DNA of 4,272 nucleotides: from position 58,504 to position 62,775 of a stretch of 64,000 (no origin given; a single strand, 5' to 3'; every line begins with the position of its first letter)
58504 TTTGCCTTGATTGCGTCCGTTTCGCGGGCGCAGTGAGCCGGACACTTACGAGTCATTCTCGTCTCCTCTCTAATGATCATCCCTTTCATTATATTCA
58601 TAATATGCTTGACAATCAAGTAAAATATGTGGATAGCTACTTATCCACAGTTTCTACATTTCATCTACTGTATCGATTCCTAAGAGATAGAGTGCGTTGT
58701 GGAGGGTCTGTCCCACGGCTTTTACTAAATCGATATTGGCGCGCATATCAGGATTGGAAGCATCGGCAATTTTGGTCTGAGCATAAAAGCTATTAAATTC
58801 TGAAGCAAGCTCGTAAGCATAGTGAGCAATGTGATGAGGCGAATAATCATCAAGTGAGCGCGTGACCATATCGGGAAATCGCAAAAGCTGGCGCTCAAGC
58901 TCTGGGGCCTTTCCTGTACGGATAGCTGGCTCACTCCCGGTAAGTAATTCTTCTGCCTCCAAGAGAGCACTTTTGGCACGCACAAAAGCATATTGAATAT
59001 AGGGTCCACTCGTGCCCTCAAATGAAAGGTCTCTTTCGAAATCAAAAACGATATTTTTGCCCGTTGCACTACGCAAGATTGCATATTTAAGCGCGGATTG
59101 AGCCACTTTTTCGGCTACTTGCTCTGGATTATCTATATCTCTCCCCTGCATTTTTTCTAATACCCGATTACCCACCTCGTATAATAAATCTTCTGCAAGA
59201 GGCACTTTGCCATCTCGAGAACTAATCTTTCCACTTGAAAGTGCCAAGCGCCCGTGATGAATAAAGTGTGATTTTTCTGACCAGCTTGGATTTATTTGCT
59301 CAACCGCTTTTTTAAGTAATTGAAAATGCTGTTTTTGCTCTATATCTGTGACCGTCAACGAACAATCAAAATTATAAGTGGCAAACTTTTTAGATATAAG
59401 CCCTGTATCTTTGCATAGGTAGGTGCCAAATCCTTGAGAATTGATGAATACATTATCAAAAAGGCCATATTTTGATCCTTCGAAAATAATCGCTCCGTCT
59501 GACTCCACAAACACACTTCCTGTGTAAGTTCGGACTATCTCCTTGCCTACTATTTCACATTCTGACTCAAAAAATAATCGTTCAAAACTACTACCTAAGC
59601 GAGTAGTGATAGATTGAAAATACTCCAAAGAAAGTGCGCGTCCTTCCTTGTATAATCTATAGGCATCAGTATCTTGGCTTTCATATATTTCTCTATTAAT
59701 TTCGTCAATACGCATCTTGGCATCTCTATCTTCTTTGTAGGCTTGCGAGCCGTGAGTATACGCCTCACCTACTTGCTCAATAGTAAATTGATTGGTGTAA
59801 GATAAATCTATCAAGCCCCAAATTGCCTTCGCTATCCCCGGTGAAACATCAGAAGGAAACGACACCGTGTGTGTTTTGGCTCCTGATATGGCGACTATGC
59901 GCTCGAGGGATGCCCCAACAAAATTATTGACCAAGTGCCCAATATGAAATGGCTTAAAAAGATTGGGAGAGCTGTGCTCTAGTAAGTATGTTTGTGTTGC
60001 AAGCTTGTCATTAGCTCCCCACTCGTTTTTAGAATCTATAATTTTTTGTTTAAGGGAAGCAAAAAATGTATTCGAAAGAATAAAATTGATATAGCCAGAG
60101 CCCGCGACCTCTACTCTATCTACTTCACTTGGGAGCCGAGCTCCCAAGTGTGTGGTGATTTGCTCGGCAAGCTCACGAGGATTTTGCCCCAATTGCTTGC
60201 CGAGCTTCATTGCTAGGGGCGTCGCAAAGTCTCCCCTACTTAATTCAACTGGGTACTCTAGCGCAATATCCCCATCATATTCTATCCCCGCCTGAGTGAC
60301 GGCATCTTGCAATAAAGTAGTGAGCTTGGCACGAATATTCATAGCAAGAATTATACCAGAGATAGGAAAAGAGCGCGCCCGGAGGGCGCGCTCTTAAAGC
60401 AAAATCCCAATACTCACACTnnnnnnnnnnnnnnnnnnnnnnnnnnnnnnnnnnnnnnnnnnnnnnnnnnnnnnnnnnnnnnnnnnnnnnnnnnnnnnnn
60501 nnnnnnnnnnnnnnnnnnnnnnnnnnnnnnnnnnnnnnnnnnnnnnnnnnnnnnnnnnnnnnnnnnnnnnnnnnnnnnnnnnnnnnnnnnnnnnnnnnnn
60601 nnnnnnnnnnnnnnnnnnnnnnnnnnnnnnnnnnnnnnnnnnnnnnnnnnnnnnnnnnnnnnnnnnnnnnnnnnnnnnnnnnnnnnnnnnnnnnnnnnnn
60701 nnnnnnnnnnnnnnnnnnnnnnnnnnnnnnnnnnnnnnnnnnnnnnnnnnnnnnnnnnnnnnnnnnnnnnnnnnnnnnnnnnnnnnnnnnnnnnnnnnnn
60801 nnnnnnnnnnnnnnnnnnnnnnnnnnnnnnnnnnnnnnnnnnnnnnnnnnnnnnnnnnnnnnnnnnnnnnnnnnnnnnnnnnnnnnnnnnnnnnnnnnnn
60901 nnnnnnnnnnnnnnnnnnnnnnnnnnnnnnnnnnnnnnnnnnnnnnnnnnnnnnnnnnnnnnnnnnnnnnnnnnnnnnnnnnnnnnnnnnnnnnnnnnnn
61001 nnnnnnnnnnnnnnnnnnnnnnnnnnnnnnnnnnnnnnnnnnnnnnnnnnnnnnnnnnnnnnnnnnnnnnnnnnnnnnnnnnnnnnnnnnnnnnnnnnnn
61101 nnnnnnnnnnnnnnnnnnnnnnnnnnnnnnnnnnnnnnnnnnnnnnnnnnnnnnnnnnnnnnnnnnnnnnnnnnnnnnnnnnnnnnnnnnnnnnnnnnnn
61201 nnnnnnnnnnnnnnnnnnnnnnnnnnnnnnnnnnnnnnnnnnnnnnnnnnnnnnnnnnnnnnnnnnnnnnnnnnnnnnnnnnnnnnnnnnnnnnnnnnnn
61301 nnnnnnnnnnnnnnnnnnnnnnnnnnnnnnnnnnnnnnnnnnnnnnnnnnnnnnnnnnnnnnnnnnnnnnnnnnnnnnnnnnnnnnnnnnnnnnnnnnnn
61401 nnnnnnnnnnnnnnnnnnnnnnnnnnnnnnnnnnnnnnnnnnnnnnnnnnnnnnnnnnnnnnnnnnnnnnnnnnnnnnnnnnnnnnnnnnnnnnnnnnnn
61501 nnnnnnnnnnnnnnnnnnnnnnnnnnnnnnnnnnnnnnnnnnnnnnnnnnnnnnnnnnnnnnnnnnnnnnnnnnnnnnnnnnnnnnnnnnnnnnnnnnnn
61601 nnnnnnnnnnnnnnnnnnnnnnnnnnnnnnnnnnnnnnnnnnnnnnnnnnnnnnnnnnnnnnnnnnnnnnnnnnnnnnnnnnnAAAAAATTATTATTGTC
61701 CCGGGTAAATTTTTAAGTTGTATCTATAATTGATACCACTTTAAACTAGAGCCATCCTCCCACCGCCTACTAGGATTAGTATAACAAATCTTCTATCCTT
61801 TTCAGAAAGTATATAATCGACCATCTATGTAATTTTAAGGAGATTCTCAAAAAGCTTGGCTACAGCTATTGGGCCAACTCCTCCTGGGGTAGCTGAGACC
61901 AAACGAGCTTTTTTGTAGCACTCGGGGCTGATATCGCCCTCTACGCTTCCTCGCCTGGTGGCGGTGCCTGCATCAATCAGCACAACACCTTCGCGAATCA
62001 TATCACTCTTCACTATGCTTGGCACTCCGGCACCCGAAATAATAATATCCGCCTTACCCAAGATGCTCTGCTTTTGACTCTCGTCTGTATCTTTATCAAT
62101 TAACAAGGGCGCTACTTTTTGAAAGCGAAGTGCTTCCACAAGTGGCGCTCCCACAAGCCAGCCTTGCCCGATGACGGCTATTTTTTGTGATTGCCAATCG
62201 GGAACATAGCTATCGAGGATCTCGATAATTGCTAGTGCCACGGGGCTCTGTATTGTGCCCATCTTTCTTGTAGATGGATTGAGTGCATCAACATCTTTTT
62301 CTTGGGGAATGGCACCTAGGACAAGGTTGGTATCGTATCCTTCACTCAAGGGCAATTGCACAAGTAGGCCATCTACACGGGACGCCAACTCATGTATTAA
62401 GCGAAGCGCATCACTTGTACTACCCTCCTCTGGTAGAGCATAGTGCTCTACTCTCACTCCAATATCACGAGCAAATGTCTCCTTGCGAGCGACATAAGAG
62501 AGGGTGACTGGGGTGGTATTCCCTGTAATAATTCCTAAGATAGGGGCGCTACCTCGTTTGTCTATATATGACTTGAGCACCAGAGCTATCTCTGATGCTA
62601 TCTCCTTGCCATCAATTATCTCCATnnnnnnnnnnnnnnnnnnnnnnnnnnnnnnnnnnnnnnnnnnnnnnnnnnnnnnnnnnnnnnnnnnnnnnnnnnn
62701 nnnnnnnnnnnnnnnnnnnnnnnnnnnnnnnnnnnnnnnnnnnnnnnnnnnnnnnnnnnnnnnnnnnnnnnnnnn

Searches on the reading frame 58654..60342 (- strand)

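Call 105: search_protein_families(library=pfam, proteins=[window:58654-60342:-], max_evalue=0.0001)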
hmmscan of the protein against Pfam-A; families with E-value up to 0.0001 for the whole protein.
window:58654-60342:- (562 aa): 3 families
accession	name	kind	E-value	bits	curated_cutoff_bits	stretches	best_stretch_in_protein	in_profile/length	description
PF05746.21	DALR_1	-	3e-27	95.5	22.3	1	449-562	1-117/117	DALR anticodon binding domain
PF00750.26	tRNA-synt_1d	-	2.1e-20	73.5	23.3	1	111-435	14-349/349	tRNA synthetases class I (R), catalytic domain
PF03485.21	Arg_tRNA_synt_N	-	6e-19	68.9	21.5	1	6-89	2-85/85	Arginyl tRNA synthetase N terminal domain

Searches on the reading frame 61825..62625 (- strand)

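Call 105: search_protein_families(library=pfam, proteins=[window:61825-62625:-], max_evalue=0.0001)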
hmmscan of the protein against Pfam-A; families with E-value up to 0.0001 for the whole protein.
window:61825-62625:- (266 aa): 2 families
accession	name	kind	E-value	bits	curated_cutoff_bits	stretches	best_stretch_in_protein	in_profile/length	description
PF02882.25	THF_DHG_CYH_C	-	5e-27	94.6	27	1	122-265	12-155/160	Tetrahydrofolate dehydrogenase/cyclohydrolase, NAD(P)-binding domain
PF00763.28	THF_DHG_CYH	-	6.8e-20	71.9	32.8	1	4-113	1-115/115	Tetrahydrofolate dehydrogenase/cyclohydrolase, catalytic domain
